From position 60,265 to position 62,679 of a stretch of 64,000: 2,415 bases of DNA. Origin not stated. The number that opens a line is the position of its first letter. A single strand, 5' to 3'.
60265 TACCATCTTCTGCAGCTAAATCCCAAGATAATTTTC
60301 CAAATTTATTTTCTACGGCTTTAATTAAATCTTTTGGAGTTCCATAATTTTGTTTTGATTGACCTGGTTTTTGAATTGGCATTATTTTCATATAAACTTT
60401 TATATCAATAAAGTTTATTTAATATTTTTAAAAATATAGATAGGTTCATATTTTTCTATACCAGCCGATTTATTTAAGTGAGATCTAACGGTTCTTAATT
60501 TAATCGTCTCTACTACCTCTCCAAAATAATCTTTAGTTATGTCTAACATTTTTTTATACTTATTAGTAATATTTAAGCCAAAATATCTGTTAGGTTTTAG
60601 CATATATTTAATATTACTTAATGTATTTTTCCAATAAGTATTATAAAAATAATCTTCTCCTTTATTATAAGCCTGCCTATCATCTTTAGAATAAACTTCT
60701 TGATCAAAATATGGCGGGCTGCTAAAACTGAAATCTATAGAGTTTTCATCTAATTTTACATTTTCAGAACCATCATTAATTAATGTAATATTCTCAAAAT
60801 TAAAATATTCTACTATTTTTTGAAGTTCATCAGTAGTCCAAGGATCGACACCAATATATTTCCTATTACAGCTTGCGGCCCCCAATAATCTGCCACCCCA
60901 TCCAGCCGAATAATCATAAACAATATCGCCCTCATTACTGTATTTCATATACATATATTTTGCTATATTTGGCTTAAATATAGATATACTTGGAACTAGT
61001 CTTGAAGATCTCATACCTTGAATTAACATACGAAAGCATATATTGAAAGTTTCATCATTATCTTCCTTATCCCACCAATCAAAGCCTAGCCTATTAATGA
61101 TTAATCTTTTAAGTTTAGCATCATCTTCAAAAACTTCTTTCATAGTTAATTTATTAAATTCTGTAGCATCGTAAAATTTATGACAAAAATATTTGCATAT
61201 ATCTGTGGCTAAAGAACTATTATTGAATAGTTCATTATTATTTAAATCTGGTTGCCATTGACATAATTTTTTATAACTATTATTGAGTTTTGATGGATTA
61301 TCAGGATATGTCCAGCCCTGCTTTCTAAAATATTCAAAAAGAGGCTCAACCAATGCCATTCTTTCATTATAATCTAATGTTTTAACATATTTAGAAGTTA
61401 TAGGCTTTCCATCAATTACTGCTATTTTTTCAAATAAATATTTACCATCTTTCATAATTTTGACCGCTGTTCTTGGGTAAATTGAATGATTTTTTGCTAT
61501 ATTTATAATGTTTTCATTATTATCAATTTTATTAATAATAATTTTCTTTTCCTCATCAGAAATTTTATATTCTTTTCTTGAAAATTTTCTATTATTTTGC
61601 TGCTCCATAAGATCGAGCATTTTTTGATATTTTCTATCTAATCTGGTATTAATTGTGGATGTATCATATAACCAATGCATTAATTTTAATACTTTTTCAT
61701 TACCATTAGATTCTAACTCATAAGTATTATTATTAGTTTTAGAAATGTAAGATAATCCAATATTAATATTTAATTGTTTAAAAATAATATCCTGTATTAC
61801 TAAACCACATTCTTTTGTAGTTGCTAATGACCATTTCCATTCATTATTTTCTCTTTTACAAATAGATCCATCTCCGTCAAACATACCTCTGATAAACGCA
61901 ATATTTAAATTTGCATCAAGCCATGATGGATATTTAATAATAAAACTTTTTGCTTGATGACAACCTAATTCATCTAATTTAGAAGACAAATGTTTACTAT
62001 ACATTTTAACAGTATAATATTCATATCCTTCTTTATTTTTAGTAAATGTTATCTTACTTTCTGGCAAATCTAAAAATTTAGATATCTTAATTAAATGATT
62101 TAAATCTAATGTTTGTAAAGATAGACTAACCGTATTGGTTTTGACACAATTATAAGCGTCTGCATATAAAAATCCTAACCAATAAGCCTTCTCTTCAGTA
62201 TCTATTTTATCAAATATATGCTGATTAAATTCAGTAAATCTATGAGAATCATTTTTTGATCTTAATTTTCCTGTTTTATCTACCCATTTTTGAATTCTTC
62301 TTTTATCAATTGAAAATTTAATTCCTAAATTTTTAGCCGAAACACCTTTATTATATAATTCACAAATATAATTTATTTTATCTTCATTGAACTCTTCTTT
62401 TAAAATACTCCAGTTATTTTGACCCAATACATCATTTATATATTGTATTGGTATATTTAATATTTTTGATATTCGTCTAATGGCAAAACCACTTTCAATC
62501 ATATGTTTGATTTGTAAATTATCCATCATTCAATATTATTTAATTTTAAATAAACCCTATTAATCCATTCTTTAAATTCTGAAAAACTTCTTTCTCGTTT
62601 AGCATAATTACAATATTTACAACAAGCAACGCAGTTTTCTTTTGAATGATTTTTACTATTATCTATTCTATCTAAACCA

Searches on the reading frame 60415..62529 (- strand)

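Call 39: search_protein_families(library=phrogs, proteins=[window:60415-62529:-], max_evalue=0.00001)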
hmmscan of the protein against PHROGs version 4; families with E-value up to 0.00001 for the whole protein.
window:60415-62529:- (704 aa): 3 families
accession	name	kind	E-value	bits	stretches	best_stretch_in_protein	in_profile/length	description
phrog_4645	-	DNA, RNA and nucleotide metabolism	6.6e-48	164.4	1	40-310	42-306/308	endonuclease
phrog_12517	-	unknown function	2.1e-14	54.5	1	514-656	86-236/316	-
phrog_498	-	other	4.3e-13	49.7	1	579-670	453-545/633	DNA methyltransferase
